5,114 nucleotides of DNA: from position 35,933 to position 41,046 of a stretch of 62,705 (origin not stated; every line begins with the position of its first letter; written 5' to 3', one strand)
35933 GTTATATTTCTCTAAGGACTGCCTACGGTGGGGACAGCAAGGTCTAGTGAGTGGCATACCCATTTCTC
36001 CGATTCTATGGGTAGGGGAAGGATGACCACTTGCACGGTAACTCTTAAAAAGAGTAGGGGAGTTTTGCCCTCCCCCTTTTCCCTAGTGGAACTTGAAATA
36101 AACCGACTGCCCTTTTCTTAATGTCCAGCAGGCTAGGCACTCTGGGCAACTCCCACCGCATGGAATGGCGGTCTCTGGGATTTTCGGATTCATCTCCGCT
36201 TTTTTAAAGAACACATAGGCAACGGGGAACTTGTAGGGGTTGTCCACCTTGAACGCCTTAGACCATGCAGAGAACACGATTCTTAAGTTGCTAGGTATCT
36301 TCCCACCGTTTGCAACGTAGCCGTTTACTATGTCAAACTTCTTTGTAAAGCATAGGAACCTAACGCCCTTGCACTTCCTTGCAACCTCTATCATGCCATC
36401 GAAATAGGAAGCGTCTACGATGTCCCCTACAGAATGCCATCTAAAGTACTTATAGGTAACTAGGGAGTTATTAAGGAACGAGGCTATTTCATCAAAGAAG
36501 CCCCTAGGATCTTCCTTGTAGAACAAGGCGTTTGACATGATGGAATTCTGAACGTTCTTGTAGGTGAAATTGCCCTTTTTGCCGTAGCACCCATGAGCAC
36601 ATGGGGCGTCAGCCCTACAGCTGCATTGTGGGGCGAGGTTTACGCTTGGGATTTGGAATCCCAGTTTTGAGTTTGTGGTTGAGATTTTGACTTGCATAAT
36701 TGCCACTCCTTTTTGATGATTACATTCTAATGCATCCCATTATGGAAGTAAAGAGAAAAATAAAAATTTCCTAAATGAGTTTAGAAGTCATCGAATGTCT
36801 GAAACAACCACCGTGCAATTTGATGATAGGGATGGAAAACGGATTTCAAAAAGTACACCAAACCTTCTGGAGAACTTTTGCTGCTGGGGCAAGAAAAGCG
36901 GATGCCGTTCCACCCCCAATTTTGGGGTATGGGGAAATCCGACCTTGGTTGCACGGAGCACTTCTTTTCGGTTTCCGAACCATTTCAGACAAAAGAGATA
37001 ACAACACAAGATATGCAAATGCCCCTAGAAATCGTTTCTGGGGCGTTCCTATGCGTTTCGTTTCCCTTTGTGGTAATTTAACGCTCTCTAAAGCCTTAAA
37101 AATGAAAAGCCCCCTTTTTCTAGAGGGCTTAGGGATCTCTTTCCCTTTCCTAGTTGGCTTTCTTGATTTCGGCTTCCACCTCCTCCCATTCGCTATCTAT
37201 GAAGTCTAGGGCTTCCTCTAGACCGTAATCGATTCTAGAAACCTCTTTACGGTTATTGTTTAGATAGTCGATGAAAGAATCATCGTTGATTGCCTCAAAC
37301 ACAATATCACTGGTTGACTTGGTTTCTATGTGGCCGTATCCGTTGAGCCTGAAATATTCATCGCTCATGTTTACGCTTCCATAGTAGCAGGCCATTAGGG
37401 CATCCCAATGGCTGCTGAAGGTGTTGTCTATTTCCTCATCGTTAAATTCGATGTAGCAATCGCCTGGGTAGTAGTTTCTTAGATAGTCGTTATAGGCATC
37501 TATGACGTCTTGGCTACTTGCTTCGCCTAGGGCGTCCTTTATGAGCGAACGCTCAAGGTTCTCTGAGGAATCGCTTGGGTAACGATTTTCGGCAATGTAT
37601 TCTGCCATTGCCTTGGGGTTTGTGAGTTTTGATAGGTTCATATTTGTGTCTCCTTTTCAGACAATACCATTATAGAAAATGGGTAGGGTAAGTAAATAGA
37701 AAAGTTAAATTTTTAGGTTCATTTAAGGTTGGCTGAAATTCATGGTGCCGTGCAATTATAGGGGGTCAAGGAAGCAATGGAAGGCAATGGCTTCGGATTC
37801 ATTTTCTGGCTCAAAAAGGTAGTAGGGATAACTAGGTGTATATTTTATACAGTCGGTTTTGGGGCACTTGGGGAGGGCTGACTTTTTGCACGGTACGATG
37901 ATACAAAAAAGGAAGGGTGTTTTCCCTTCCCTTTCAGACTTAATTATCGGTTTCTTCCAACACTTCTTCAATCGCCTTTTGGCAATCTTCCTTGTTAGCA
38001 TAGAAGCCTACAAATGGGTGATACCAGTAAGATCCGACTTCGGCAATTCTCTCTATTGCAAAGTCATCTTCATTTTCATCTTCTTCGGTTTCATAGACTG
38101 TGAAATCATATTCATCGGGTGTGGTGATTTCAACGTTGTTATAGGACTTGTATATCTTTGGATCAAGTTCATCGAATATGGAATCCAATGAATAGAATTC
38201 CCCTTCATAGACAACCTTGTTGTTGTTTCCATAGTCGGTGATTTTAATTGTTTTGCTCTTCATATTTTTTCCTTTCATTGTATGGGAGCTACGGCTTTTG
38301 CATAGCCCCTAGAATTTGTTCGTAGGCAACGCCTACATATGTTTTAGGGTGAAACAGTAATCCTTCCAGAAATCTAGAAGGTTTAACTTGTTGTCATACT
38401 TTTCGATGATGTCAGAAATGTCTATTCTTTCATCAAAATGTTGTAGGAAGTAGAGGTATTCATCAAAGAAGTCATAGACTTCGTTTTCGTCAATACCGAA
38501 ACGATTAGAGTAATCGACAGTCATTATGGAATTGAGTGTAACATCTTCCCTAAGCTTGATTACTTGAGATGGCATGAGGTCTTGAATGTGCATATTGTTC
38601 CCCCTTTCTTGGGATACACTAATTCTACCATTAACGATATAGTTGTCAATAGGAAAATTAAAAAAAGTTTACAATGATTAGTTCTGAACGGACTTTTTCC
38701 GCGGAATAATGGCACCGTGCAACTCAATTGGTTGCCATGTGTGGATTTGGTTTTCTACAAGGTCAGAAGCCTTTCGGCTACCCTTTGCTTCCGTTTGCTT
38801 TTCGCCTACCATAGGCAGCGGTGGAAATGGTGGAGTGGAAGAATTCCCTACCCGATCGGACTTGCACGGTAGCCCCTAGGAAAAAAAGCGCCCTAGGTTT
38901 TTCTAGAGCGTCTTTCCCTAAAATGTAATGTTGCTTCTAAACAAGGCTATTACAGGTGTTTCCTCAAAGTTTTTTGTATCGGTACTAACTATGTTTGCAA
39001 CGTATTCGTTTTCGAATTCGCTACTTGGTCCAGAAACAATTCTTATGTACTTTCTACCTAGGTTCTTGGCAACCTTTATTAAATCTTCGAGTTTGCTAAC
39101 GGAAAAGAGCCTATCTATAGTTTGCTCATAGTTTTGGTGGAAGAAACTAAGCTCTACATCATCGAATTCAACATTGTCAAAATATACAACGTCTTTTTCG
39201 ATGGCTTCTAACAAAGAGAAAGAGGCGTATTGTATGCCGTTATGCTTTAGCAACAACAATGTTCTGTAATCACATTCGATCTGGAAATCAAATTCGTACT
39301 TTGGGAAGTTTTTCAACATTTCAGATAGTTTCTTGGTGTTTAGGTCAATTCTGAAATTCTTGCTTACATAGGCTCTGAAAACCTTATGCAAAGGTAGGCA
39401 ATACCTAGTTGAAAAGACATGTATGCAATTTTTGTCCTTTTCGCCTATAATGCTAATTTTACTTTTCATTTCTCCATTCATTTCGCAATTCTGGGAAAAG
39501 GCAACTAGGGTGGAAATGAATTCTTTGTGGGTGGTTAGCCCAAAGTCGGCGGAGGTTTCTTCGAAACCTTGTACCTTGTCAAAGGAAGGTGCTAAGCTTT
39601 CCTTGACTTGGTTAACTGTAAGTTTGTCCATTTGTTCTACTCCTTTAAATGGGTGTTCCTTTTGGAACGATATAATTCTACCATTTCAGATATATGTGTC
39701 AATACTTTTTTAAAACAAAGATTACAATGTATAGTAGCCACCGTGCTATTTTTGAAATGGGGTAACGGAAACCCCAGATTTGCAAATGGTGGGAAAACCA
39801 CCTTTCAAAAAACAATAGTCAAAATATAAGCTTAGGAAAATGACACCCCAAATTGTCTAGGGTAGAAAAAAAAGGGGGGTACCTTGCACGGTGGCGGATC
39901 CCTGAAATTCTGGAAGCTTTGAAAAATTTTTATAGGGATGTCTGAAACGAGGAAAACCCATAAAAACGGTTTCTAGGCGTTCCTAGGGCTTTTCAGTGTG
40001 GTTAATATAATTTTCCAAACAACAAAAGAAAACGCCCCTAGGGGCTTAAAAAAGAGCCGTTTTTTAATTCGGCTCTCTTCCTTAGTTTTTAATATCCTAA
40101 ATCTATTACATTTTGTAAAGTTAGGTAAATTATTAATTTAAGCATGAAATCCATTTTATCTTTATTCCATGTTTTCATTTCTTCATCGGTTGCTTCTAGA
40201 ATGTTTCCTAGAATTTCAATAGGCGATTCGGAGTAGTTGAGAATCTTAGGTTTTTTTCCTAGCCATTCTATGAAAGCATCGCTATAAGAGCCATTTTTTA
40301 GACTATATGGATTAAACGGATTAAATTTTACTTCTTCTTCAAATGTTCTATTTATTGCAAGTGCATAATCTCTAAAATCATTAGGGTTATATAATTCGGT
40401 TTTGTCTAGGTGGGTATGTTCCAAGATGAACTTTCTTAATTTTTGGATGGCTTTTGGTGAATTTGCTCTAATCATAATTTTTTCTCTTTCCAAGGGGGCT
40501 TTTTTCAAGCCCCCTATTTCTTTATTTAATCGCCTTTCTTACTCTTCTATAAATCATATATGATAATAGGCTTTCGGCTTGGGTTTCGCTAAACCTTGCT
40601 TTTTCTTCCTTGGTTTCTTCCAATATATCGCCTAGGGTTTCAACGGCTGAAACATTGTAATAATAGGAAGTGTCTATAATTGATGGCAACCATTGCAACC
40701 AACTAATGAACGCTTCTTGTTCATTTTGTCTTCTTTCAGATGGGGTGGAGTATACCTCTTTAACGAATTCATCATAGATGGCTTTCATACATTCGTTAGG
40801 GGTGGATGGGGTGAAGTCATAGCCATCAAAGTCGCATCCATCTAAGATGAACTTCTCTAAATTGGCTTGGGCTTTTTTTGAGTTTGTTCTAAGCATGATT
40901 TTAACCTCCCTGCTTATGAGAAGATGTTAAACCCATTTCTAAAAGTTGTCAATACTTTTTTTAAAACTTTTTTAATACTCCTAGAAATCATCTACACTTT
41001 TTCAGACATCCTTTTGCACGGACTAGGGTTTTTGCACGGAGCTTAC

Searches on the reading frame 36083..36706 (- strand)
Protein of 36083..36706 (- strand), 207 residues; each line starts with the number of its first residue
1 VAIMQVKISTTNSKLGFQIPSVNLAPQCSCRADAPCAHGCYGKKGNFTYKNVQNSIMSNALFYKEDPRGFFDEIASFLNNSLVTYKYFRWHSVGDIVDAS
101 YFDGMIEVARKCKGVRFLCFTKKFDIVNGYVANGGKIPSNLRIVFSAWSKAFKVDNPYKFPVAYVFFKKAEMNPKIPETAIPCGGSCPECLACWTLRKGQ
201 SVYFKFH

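Call 16: search_protein_families(library=pfam, max_evalue=0.01, proteins=[window:36083-36706:-])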
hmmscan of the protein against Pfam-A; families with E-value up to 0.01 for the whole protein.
window:36083-36706:- (207 aa): 1 family
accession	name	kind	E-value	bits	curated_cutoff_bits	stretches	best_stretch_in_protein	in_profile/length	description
PF17338.8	GP88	-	2.4e-25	90.2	24.4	1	15-172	26-189/230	Gene product 88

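Call 64: search_protein_families(library=phrogs, max_evalue=0.001, proteins=[window:36083-36706:-])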
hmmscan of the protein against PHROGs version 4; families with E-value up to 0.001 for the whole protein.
window:36083-36706:- (207 aa): 1 family
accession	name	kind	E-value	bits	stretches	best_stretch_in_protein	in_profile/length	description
phrog_1392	-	unknown function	7.3e-09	36.3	1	10-171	65-231/296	-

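Call 65: search_protein_families(library=ncbifam, max_evalue=0.01, proteins=[window:36083-36706:-])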
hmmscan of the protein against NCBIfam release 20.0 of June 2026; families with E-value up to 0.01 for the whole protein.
window:36083-36706:- (207 aa): 0 families

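Call 66: search_solved_structures(query=window:36083-36706:-, max_evalue=1)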
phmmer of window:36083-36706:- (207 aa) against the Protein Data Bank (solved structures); distinct sequences matched with E-value up to 1: 2.
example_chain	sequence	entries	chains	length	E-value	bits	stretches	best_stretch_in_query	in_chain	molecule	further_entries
8zv5_B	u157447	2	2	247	0.85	12.4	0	64-126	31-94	Propionyl-CoA carboxylase beta chain, mitochondrial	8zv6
8zux_B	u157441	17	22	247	0.85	12.3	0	64-126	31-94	Propionyl-CoA carboxylase beta chain, mitochondrial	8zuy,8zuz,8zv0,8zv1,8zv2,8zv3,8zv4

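Call 68: find_homologous_proteins(query=window:36083-36706:-, max_evalue=0.00001)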
Query window:36083-36706:- (207 aa): 211 proteins with E <= 0.00001 among 305 candidates; the best 120 are listed.
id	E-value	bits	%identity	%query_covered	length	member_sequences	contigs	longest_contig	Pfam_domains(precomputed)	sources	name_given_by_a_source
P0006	2.3e-135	467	96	99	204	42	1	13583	PF17338.9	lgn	-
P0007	1.1e-106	373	75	99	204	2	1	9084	PF17338.9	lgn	-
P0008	5.0e-104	365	73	99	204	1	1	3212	PF17338.9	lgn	-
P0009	7.7e-103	361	73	99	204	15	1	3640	PF17338.9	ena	-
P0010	8.7e-102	357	73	99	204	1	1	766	PF17338.9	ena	-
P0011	1.2e-101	357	72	99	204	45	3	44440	PF17338.9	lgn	-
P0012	1.4e-101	357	73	99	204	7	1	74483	PF17338.9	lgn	-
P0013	1.6e-101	356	71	99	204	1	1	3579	PF17338.9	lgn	-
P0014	1.2e-100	353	72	99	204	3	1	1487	PF17338.9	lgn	-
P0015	4.3e-100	352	71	99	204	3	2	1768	PF17338.9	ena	-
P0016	1.0e-99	350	71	99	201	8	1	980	PF17338.9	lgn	-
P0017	1.5e-99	350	73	99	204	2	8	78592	PF17338.9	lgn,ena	-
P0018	1.6e-98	346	71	99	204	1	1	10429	PF17338.9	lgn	-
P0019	2.7e-98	346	70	99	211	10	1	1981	PF17338.9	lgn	-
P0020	5.3e-98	345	71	99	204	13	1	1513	PF17338.9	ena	-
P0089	6.0e-71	256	55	99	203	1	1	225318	PF17338.9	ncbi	-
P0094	2.0e-69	251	54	99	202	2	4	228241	PF17338.9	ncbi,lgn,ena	-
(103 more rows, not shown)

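Call 71: find_encoding_contigs(protein=P0089, flank=10000, max_places=2)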
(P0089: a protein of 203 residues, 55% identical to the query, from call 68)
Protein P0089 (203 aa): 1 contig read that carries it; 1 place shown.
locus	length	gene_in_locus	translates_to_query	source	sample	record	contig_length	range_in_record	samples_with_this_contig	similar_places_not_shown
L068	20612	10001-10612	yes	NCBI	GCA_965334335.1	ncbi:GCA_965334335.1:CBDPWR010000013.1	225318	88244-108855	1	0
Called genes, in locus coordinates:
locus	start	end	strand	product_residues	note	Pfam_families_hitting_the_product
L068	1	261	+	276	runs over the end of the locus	-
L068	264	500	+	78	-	-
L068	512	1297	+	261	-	PF00149:Metallophos, PF12850:Metallophos_2 (faint)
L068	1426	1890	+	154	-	-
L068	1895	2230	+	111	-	-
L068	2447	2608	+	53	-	-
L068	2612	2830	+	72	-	-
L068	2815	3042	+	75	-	-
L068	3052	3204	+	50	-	-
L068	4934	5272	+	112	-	-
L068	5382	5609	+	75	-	-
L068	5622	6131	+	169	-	PF00857:Isochorismatase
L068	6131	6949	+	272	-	PF00156:Pribosyltran (faint)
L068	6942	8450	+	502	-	PF18127:NAMPT_N, PF04095:NAPRTase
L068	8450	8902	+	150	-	PF01661:Macro (faint)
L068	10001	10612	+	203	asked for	PF17338:GP88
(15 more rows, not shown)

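Call 72: find_encoding_contigs(protein=P0094, flank=10000, max_places=2)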
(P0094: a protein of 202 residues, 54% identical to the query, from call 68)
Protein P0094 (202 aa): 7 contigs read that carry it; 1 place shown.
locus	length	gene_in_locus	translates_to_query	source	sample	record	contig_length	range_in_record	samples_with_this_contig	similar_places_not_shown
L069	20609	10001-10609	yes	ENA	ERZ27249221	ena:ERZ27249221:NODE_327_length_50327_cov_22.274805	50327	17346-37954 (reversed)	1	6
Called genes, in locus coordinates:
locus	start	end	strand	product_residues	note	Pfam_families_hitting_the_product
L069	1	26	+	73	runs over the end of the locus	-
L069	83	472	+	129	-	-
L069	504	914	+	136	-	-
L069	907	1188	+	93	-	-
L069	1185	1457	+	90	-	-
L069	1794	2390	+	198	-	-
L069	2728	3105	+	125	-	-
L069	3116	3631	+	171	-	-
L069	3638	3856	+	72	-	-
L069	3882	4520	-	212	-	PF01381:HTH_3, PF13443:HTH_26 (weak), PF00717:Peptidase_S24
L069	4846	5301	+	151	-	-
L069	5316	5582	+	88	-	-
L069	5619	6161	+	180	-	PF00857:Isochorismatase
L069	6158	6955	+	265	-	-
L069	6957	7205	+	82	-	-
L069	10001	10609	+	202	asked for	PF17338:GP88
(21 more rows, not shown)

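Call 84: predict_structure(alignment_id=A4)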
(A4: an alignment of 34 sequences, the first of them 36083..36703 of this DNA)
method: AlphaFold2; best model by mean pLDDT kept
length: 206 residues; sequences in the alignment: 34
mean_pLDDT: 92.4   pTM: 0.89
mean pLDDT of the five models: 92.4, 91.2, 88.6, 87.9, 86.4
residues with pLDDT >= 90: 148; 70-90: 56; 50-70: 2; < 50: 0
segments of 3 or more residues with pLDDT < 50: none
pLDDT, mean of each block of 10 residues (from residue 1): 85 90 90 80 84 94 98 94 94 95 98 97 97 98 92 94 91 91 91 95 87
secondary structure, 60 per line:
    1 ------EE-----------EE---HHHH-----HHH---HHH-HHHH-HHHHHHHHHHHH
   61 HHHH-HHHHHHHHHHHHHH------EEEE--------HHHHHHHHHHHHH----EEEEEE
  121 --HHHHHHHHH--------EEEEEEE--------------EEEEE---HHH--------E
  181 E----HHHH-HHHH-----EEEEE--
elements in order: H25-28 H44-47 H49-64 H66-79 E86-89 H98-110 E115-120 H123-131 E140-146 E161-165 H186-189 H191-194 E200-204

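Call 88: fold_search(model_id=the predicted structure, library=pdb)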
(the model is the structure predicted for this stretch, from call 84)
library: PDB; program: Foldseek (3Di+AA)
matches with E <= 10: 1014; with E <= 0.001: 0
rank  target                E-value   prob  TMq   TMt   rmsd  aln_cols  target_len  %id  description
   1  4c91_A                1.4e-02  0.54  0.31  0.11  10.8       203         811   10  Evidence that GH115 alpha-glucuronidase activity is dependent on conformational flexibility (released 2013-11-13)
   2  7pul_A                3.3e-02  0.54  0.31  0.21   8.9       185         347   10  Crystal structure of Endoglycosidase E GH20 domain from Enterococcus faecalis (released 2022-03-16)
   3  3bq5_A                4.0e-02  0.44  0.29  0.11   9.9       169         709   12  Crystal Structure of T. maritima Cobalamin-Independent Methionine Synthase complexed with Zn2+ and Homocysteine (Monoc (released 2008-03-11)
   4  8b73_A                4.2e-02  0.44  0.32  0.20  10.1       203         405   11  Acetivibrio clariflavus beta-1,4-xylanase of Glycoside Hydrolase Family 10 (AcXyn10A). (released 2022-10-19)
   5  2vca                  5.1e-02  0.38  0.29  0.10   9.7       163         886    8  Family 89 glycoside hydrolase from Clostridium perfringens in complex with beta-N-acetyl-D-glucosamine (released 2008-03-18)
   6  3rpm_A                5.1e-02  0.28  0.28  0.16   9.0       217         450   11  Crystal structure of the first GH20 domain of a novel Beta-N-acetyl-hexosaminidase StrH from Streptococcus pneumoniae  (released 2011-10-26)
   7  6ik6_A                5.4e-02  0.35  0.28  0.11  10.6       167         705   10  Crystal structure of Tomato beta-galactosidase (TBG) 4 with beta-1,4-galactobiose (released 2018-11-28)
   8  2yl6                  5.4e-02  0.30  0.28  0.16  10.4       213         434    9  Inhibition of the pneumococcal virulence factor StrH and molecular insights into N-glycan recognition and hydrolysis (released 2011-09-14)
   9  8bqb_B                5.8e-02  0.44  0.32  0.22   9.0       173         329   13  CjCel5C endo-glucanase bound to CB396 covalent inhibitor (released 2023-11-29)
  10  3qja                  7.5e-02  0.35  0.27  0.23   8.7       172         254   10  Crystal Structure of the Mycobacterium tuberculosis Indole-3-glycerol phosphate synthase (TrpC) in apo form (released 2011-06-15)
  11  1t7l_B                8.0e-02  0.30  0.30  0.11   9.4       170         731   13  Crystal Structure of Cobalamin-Independent Methionine Synthase from T. maritima (released 2005-03-01)
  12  5th5_A                8.5e-02  0.44  0.37  0.33   7.0       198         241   12  Crystal Structure of QueE from Bacillus subtilis with 6-carboxypterin-5'-deoxyadenosyl ester bound (released 2017-01-18)
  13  7vob                  9.1e-02  0.69  0.30  0.20   5.9       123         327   12  The crystal structure of a Radical SAM Enzyme BlsE involved in the Biosynthesis of Blasticidin S (released 2022-05-04)
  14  3rpm_B                9.1e-02  0.28  0.30  0.17   9.1       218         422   10  Crystal structure of the first GH20 domain of a novel Beta-N-acetyl-hexosaminidase StrH from Streptococcus pneumoniae  (released 2011-10-26)
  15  4xzb                  1.0e-01  0.35  0.31  0.23   8.1       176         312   12  endo-glucanase GsCelA P1 (released 2016-02-10)
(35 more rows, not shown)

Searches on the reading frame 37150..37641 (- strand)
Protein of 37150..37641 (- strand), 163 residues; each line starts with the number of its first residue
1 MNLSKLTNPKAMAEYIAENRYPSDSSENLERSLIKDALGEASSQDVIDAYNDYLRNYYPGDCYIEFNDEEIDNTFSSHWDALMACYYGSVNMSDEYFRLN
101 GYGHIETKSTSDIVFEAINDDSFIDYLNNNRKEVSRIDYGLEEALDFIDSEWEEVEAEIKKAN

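Call 16: search_protein_families(library=pfam, max_evalue=0.01, proteins=[window:37150-37641:-])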
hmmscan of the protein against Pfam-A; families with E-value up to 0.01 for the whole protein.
window:37150-37641:- (163 aa): 0 families

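Call 64: search_protein_families(library=phrogs, max_evalue=0.001, proteins=[window:37150-37641:-])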
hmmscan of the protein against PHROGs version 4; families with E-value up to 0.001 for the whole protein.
window:37150-37641:- (163 aa): 1 family
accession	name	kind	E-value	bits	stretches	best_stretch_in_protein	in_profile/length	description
phrog_4534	-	unknown function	9.1e-06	26.9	1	44-113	22-90/133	-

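Call 65: search_protein_families(library=ncbifam, max_evalue=0.01, proteins=[window:37150-37641:-])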
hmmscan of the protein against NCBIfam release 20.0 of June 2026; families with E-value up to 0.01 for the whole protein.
window:37150-37641:- (163 aa): 0 families

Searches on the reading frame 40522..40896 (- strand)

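Call 17: search_protein_families(library=pfam, max_evalue=0.01, proteins=[window:40522-40896:-])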
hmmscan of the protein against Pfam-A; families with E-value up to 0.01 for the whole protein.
window:40522-40896:- (124 aa): 0 families

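Call 64: search_protein_families(library=phrogs, max_evalue=0.001, proteins=[window:40522-40896:-])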
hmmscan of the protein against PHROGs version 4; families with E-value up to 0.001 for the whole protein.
window:40522-40896:- (124 aa): 1 family
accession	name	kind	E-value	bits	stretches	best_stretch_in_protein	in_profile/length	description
phrog_11100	-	unknown function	2.2e-10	41.5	1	6-114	2-112/123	-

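Call 65: search_protein_families(library=ncbifam, max_evalue=0.01, proteins=[window:40522-40896:-])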
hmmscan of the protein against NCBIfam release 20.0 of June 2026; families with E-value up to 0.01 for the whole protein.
window:40522-40896:- (124 aa): 1 family
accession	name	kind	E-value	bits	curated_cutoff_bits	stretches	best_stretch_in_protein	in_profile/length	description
NF038282.1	LapC_YejM_PbgA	exception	0.0018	16.7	825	1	17-106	329-418/584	LPS biosynthesis-modulating metalloenzyme YejM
